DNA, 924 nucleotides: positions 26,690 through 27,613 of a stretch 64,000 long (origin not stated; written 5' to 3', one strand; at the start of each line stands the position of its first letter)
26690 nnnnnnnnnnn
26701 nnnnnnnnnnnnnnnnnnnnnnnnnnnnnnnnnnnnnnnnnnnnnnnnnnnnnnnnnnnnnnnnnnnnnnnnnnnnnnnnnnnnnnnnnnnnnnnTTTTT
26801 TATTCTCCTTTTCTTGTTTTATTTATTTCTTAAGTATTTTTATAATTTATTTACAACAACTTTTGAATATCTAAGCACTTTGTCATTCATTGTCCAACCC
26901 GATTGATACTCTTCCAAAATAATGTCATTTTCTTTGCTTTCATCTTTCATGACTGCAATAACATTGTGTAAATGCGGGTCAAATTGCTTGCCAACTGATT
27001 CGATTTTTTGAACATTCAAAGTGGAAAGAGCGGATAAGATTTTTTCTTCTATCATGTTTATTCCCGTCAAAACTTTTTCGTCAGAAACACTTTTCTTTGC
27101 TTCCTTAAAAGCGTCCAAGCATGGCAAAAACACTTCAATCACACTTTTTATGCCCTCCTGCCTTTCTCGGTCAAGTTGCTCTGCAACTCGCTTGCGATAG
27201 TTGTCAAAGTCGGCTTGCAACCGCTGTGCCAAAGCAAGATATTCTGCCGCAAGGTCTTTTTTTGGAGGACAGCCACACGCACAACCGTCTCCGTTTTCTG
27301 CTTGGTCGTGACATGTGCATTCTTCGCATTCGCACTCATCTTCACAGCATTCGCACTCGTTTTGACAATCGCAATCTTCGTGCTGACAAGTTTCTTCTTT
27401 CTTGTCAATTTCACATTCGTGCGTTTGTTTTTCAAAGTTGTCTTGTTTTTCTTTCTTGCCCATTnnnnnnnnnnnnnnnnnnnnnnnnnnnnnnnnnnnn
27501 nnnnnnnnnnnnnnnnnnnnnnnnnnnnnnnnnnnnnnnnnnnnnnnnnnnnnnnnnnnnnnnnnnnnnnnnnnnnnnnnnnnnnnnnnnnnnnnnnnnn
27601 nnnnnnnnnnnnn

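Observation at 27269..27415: GrpE with a metallothionein-like N-terminal extension (14 Cys in 49 residues)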

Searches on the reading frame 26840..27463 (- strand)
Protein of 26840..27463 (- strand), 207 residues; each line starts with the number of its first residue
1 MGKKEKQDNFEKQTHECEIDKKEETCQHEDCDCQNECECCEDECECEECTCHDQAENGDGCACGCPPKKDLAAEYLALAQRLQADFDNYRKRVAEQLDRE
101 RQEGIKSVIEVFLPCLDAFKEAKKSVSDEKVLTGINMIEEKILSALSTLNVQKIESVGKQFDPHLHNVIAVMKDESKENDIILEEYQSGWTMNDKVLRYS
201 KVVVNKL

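Call 4: search_protein_families(library=pfam, proteins=[window:26840-27463:-], max_evalue=0.01)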
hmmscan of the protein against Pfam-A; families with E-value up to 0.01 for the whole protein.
window:26840-27463:- (207 aa): 1 family
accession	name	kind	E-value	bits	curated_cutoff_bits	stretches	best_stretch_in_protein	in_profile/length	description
PF01025.24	GrpE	-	5.9e-33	114.3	25.8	1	73-206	28-165/165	GrpE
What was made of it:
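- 26840..27463 (-): grpE coding sequence, 207 aa plus stop. Pfam PF01025 E 5.9e-33 (call 4).
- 26846..27247 (-): Canonical GrpE core, residues 73-206: long helix, helical bundle and beta domain. Pfam 73-206 (call 4).
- On GrpE (PF01025) nucleotide-exchange factor: PF01025 E 5.9e-33, 114 bits against a cut-off of 25.8 (call 4).
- Checked: Pfam GrpE (PF01025, E 5.9e-33) covers only residues 73-206 (call 4).
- The Pfam GrpE model begins only at residue 73 (call 4).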

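Call 5: find_homologous_proteins(query=window:26840-27463:-, max_evalue=0.00001)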
Query window:26840-27463:- (207 aa): 767 proteins with E <= 0.00001 among 877 candidates; the best 120 are listed.
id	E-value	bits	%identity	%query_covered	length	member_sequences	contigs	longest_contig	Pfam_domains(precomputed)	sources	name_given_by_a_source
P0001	5.9e-133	459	100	100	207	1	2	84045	PF01025.25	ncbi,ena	-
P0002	5.1e-74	266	66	86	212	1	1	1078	PF01025.25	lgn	-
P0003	6.3e-74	266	69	89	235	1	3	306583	PF01025.25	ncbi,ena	-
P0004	3.3e-73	264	61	100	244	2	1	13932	PF01025.25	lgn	-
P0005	4.7e-68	247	65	86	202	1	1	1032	PF01025.25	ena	-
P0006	5.0e-68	247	63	86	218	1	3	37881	PF01025.25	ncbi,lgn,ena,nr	ncbi:MAG: nucleotide exchange factor GrpE [Clostridia bacterium]|nr:nucleotide exchange factor GrpE 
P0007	5.9e-68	247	60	100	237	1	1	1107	PF01025.25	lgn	-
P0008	3.5e-67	244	58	100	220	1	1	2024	PF01025.25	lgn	-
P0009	7.8e-67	243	74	65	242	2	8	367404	PF01025.25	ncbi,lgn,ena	-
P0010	9.5e-67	243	63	91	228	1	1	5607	PF01025.25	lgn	-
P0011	1.6e-66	242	68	75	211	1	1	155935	PF01025.25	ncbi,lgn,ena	-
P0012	2.8e-66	241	63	87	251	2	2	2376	PF01025.25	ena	-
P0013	4.6e-66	241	69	79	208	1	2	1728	PF01025.25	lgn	-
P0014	1.5e-65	239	64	83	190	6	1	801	PF01025.25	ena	-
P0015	2.2e-65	238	71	70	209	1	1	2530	PF01025.25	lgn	-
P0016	3.8e-65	238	61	90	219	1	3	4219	PF01025.25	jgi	-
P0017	4.0e-65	237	52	100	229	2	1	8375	PF01025.25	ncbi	-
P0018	4.2e-65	237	53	100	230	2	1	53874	PF01025.25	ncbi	-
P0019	5.6e-65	237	67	77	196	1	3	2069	PF01025.25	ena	-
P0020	8.3e-65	236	62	94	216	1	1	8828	PF01025.25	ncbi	-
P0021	9.2e-65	236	55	93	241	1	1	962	PF01025.25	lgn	-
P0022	9.9e-65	236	78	67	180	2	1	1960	PF01025.25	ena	-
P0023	1.1e-64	236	55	88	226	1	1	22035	PF01025.25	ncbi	-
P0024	1.6e-64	235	74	70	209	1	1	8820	PF01025.25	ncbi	-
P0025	2.1e-64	235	71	72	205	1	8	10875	PF01025.25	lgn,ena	-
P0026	3.0e-64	235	67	83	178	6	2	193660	PF01025.25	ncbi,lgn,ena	-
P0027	3.2e-64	234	71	68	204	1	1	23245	PF01025.25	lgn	-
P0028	3.3e-64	234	60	86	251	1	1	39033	PF01025.25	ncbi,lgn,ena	-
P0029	3.4e-64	234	68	86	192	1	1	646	PF01025.25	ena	-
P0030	3.5e-64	234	60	88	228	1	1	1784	PF01025.25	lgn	-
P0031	3.7e-64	234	72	65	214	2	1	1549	PF01025.25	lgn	-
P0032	5.3e-64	234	62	89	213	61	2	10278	PF01025.25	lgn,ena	-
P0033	5.8e-64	234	63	90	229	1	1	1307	PF01025.25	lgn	-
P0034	7.6e-64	233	70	66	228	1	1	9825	PF01025.25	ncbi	-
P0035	7.8e-64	233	64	87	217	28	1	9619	PF01025.25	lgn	-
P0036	1.2e-63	233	54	99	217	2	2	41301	PF01025.25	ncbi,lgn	-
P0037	2.5e-63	232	63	86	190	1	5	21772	PF01025.25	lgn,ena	-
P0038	3.2e-63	231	65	89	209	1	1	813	PF01025.25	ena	-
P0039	5.6e-63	230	57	95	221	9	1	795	PF01025.25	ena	-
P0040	9.4e-63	230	59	98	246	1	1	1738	PF01025.25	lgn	-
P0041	1.2e-62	229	61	85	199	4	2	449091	PF01025.25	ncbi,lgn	-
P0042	2.0e-62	229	65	88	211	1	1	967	PF01025.25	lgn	-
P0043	4.0e-62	228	70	71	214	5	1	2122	PF01025.25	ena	-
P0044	4.7e-62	227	77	64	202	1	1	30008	PF01025.25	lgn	-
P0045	4.8e-62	227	72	70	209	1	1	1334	PF01025.25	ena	-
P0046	5.7e-62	227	68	72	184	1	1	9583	PF01025.25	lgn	-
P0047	6.5e-62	227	71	64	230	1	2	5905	PF01025.25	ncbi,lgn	-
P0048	6.9e-62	227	61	86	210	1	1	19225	PF01025.25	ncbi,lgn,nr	ncbi:MAG: nucleotide exchange factor GrpE [Clostridia bacterium]|nr:nucleotide exchange factor GrpE 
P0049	8.2e-62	227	72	71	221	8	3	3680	PF01025.25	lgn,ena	-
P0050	1.1e-61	226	76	64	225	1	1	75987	PF01025.25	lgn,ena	-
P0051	1.2e-61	226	61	88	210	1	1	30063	PF01025.25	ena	-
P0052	1.3e-61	226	53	96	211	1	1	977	PF01025.25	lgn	-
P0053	1.7e-61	226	55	90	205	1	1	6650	PF01025.25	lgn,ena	-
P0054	2.4e-61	225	71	66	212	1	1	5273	PF01025.25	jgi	jgi:molecular chaperone GrpE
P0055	3.3e-61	225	60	89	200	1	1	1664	PF01025.25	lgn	-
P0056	4.4e-61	224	57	86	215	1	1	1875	PF01025.25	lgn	-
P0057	4.6e-61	224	61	83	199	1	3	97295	PF01025.25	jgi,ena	-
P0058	4.8e-61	224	70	71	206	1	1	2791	PF01025.25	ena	-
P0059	5.4e-61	224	68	66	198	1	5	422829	PF01025.25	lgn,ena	-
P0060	5.4e-61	224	65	80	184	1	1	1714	PF01025.25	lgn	-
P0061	7.8e-61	223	60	88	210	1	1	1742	PF01025.25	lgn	-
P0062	8.5e-61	223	68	66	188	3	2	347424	PF01025.25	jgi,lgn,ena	-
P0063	8.8e-61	223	59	86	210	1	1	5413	PF01025.25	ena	-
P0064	1.1e-60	223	53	100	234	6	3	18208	PF01025.25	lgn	-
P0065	1.1e-60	223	72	64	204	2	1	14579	PF01025.25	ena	-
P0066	1.2e-60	223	67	81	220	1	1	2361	PF01025.25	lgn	-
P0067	1.3e-60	223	58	84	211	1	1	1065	PF01025.25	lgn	-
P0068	1.5e-60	222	66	66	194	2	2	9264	PF01025.25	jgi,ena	jgi:molecular chaperone GrpE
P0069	1.8e-60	222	64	86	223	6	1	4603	PF01025.25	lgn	-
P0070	2.1e-60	222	65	80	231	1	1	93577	PF01025.25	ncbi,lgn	-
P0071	2.1e-60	222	68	66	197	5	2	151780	PF01025.25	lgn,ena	-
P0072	2.9e-60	222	56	95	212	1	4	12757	PF01025.25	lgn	-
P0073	3.3e-60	221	74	64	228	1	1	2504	PF01025.25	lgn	-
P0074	3.3e-60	221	59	88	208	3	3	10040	PF01025.25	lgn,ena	-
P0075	3.8e-60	221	70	66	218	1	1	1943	PF01025.25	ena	-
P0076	4.9e-60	221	67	66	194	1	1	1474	PF01025.25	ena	-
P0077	5.2e-60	221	61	77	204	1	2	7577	PF01025.25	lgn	-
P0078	5.8e-60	221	54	89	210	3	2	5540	PF01025.25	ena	-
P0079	6.1e-60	221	62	79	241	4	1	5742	PF01025.25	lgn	-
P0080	7.3e-60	220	66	79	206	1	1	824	PF01025.25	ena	-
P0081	7.5e-60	220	59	87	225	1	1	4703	PF01025.25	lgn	-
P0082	9.5e-60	220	71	68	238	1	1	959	PF01025.25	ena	-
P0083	9.5e-60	220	52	92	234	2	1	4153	PF01025.25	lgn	-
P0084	1.4e-59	219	71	65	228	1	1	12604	PF01025.25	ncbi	-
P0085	1.8e-59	219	61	83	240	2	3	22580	PF01025.25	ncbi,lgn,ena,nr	ncbi:MAG: nucleotide exchange factor GrpE [Clostridia bacterium]|nr:nucleotide exchange factor GrpE 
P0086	2.0e-59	219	56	97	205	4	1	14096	PF01025.25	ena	-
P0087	2.0e-59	219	63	95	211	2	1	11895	PF01025.25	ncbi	-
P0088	3.4e-59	218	54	89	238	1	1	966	PF01025.25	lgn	-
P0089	3.6e-59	218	57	98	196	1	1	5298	PF01025.25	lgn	-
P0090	3.7e-59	218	63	86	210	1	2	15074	PF01025.25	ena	-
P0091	1.0e-58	217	61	95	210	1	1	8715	PF01025.25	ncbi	-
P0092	1.2e-58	216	59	86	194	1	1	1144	PF01025.25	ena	-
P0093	1.7e-58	216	58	87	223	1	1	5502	PF01025.25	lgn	-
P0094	1.8e-58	216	70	66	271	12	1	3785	PF01025.25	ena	-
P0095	1.9e-58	216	75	64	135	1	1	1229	PF01025.25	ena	-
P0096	2.0e-58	216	58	98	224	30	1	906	PF01025.25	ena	-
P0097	2.1e-58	216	60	86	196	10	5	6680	PF01025.25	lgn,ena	-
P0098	2.4e-58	215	52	87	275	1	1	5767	PF01025.25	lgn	-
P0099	3.1e-58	215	59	88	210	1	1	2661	PF01025.25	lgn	-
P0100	3.2e-58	215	58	86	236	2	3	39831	PF01025.25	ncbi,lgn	-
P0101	6.3e-58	214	62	88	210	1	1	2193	PF01025.25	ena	-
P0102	1.3e-57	213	73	67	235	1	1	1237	PF01025.25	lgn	-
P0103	1.6e-57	213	60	80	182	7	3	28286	PF01025.25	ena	-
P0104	1.6e-57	213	67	64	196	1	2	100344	PF01025.25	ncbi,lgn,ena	-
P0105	2.2e-57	212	54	90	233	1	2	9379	PF01025.25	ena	-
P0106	3.1e-57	212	67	69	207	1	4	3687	PF01025.25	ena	-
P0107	5.7e-57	211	60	86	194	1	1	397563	PF01025.25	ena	-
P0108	6.2e-57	211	58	87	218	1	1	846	PF01025.25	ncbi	-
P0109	7.3e-57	210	60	86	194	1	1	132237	PF01025.25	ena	-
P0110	7.8e-57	210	76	63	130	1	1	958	PF01025.25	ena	-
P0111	8.9e-57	210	55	96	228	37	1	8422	PF01025.25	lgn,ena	-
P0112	1.1e-56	210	68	71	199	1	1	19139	PF01025.25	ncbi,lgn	-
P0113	1.1e-56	210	56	92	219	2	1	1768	PF01025.25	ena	-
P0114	1.1e-56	210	75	63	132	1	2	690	PF01025.25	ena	-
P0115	1.1e-56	210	73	64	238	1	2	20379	PF01025.25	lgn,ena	-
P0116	1.1e-56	210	60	86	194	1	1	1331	PF01025.25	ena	-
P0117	1.5e-56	209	50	94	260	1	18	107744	PF01025.25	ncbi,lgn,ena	-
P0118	1.6e-56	209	60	84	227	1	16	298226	PF01025.25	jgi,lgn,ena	-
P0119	1.6e-56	209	74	64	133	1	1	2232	PF01025.25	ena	-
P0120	1.6e-56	209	75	63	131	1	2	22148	PF01025.25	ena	-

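Call 10: find_related_loci(query=window:26840-27463:-, collection=genome_contigs, flank=3000)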
Query window:26840-27463:- (207 aa) in genome_contigs; peptide patterns used: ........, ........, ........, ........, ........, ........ (x = any residue, [..] = any of these).
600 stretches matched a pattern (row limit reached: there are more); 531 encode a relative of the query (tblastn E <= 1e-3); the best 80 are kept; 80 distinct loci.
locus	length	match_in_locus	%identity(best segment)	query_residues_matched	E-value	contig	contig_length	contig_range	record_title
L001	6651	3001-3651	58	11-207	8e-74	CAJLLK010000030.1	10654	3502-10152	MAG TPA_asm: uncultured Catabacter sp. isolate ERR321592-bin.10 genome assembly, contig: NODE_1988_length_10654_cov_4.88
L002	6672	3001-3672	56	15-207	1e-72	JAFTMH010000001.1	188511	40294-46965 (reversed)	MAG: Clostridia bacterium isolate RGIG3948 Roe_deer_Cecum-3__c574, whole genome shotgun sequence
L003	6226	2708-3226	62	12-206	2e-71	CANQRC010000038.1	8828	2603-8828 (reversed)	MAG: uncultured Clostridia bacterium isolate Lapin-008__bin78 genome assembly, contig: Lapin-008__NODE_7825_length_8828_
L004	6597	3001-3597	62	28-200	7e-71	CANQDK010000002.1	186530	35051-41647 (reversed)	MAG: uncultured Clostridia bacterium isolate Lapin-005__bin60 genome assembly, contig: Lapin-005__NODE_34_length_186530_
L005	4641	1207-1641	74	63-206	6e-70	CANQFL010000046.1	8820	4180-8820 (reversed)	MAG: uncultured Clostridia bacterium isolate Lapin-005__bin96 genome assembly, contig: Lapin-005__NODE_11100_length_8820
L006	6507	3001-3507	67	37-207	2e-69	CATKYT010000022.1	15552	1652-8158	MAG TPA_asm: uncultured Eubacteriales bacterium isolate MGG07323_1680015460 genome assembly, contig: ERR3199589_2942, wh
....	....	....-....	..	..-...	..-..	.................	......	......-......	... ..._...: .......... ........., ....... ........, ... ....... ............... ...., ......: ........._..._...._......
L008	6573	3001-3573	62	24-207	8e-67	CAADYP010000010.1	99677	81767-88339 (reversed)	MAG TPA_asm: Clostridia bacterium, isolate HGM11342, WGS project CAADYP010000000 data, contig: ERS396355_2_k85_76159, wh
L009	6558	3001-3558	59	29-207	5e-66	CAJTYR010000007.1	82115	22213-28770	MAG TPA_asm: uncultured Christensenella sp. isolate MGBC114398 genome assembly, contig: MGBC114398.7, whole genome shotg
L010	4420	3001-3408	73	72-207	2e-65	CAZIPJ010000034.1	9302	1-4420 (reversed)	MAG TPA_asm: uncultured Lachnospiraceae bacterium isolate SRP199465_co1_238 genome assembly, contig: NODE_21488_length_9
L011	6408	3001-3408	70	72-207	1e-63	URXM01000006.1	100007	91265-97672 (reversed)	uncultured Clostridiales bacterium isolate UMGS1447 genome assembly, contig: NODE_48_length_100007_cov_10.280194, whole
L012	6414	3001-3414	70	70-207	1e-62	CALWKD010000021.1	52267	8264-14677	MAG: uncultured Clostridia bacterium isolate E15__bin73 genome assembly, contig: E15__k127_1876579, whole genome shotgun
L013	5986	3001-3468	61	37-207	1e-61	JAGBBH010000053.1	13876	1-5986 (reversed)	MAG: Clostridia bacterium isolate RGIG8962 Water_deer_Rectum-2__c279289, whole genome shotgun sequence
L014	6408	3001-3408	68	72-207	3e-60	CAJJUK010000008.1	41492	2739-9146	MAG TPA_asm: uncultured Catabacter sp. isolate ERR321597-bin.24 genome assembly, contig: NODE_664_length_41492_cov_7.337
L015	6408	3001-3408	69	72-207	5e-60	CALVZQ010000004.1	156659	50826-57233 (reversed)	MAG: uncultured Clostridia bacterium isolate BRZ_FC__bin54 genome assembly, contig: BRZ_FC__NODE_115_length_156659_cov_1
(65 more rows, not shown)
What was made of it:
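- The hosts are gut anaerobes (record titles, call 10).
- Tried and rejected: Taxonomy therefore rests on GenBank record titles (Catabacter, Christensenella, Clostridia MAGs from deer, rabbit, goat, human, mouse and rumen; call 10).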

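Call 19: find_encoding_contigs(protein=P0001, flank=3000, max_places=3)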
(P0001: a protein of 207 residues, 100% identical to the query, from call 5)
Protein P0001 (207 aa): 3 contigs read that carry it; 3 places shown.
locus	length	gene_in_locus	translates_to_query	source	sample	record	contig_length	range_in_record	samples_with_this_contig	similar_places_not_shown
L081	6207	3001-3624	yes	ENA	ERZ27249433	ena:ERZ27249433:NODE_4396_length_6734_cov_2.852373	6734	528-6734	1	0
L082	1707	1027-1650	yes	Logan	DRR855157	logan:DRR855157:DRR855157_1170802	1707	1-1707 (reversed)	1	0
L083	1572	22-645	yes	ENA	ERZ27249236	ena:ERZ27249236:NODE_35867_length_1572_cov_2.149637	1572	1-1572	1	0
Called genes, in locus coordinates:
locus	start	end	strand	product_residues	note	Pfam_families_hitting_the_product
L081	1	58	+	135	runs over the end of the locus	PF00380:Ribosomal_S9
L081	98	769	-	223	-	PF03009:GDPD (weak)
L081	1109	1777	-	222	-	-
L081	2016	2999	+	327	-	PF01628:HrcA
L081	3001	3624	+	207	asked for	PF01025:GrpE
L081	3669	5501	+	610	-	PF00012:HSP70, PF06723:MreB_Mbl, PF00012:HSP70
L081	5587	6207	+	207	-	?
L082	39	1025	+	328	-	PF01628:HrcA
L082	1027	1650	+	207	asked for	PF01025:GrpE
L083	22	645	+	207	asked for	PF01025:GrpE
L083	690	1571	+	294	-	?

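Call 24: search_solved_structures(query=window:26840-27463:-, max_evalue=0.001, show_alignments=1)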
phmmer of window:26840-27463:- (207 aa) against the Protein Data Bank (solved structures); distinct sequences matched with E-value up to 0.001: 5.
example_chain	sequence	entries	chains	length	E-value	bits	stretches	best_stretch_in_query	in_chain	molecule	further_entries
4ani_A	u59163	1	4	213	1.5e-19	73.8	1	80-204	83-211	PROTEIN GRPE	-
3a6m_A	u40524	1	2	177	2.6e-15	60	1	81-205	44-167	Protein grpE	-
8gb3_E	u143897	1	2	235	5.3e-11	45.9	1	61-202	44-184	Protein GrpE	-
1dkg_A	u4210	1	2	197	3.4e-07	33.5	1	80-206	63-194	NUCLEOTIDE EXCHANGE FACTOR GRPE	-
9bls_B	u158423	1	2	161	0.00061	22.9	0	78-203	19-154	GrpE protein homolog 1, mitochondrial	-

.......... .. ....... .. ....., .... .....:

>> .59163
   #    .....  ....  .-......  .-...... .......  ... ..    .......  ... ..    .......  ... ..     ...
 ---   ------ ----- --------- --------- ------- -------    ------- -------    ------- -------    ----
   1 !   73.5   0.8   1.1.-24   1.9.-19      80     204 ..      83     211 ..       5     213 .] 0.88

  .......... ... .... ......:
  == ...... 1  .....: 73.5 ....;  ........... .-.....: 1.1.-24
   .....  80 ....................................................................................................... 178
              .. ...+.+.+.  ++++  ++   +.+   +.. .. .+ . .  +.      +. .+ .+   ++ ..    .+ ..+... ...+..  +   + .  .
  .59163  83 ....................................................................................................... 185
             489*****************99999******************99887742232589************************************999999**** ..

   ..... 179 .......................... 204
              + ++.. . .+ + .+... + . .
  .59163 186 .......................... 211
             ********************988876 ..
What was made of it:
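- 26840..27463 (-): PDB GrpE 4ani E 1.5e-19 (call 24).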

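Call 36: list_cluster_members(proteins=[P0001, P0122, P0127, P0136, P0139, P0123, P0131, P0126, P0003, P0009])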
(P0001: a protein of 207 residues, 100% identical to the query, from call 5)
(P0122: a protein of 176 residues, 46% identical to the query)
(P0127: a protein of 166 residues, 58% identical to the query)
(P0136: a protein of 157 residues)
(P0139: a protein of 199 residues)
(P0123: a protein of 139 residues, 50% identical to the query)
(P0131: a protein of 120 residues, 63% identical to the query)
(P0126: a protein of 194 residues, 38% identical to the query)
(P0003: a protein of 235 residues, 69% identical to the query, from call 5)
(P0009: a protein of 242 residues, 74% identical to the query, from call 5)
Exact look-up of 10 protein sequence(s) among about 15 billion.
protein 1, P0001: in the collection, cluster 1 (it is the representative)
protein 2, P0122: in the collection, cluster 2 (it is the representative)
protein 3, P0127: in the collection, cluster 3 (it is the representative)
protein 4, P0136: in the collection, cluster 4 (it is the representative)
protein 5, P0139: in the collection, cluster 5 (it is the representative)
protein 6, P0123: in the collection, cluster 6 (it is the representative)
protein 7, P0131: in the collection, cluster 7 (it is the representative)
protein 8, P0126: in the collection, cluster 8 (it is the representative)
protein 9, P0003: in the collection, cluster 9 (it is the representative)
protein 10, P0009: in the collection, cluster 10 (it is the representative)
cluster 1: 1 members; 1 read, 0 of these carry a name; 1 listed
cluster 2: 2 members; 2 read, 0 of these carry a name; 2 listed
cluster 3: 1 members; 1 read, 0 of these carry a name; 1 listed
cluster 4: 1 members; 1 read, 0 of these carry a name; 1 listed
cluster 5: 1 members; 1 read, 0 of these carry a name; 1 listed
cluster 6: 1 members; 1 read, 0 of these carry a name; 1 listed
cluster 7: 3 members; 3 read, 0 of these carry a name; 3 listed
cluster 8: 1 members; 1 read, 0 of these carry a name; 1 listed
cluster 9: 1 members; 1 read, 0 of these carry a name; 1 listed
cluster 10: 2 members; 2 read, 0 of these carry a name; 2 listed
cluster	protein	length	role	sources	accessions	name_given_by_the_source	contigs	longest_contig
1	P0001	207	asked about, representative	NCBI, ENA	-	-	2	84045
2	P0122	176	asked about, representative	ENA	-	-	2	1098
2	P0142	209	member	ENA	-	-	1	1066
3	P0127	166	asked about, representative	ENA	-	-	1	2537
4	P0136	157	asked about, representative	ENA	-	-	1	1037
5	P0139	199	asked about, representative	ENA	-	-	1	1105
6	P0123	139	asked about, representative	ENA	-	-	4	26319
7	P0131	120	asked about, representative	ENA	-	-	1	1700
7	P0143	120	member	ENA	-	-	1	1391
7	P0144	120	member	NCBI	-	-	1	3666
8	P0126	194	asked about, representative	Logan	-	-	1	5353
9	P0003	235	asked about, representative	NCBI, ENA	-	-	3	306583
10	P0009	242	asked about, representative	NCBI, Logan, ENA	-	-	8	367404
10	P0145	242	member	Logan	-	-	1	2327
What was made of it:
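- Tried and rejected: Organism names from cluster members: none given (call 36).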

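Call 37: predict_structure(alignment_id=A2)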
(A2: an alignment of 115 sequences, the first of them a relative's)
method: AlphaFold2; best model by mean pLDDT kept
length: 207 residues; sequences in the alignment: 115
mean_pLDDT: 77.7   pTM: 0.55
mean pLDDT of the five models: 77.7, 77.3, 76.8, 76.3, 75.2
residues with pLDDT >= 90: 126; 70-90: 12; 50-70: 18; < 50: 51
segments of 3 or more residues with pLDDT < 50: 9-50, 57-60
pLDDT, mean of each block of 10 residues (from residue 1): 51 45 40 40 45 50 61 90 95 94 92 91 92 91 93 94 95 94 94 94 94
secondary structure, 60 per line:
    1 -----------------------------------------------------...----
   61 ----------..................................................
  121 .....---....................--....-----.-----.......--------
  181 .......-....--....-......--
elements in order: H71-125 H129-148 E151-154 E166-172 E181-187 E189-192 E195-198 E200-205
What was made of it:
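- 27254..27268 (-): PPKKD hinge, residues 66-70, between the Cys module and the long helix. The AF2 helix starts at residue 71 (call 37).
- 26846..27247 (-): AF2 H71-125, H129-148 and six strands, pLDDT above 90 (call 37).
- On GrpE (PF01025) nucleotide-exchange factor: AF2 gives H71-125, H129-148 and six beta strands at 151-205, with pLDDT above 90 (call 37).
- Closest known: Eukaryotic metallothioneins with CxCGxxCxC motifs. Same: The apo form is predicted to be disordered (call 37).
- Checked: AlphaFold2 gives a confident GrpE fold (pLDDT above 90) for residues 71-207 (call 37).
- AF2 gives a confident GrpE core and an unstructured tail (call 37). AF2 predicts no fold (call 37).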
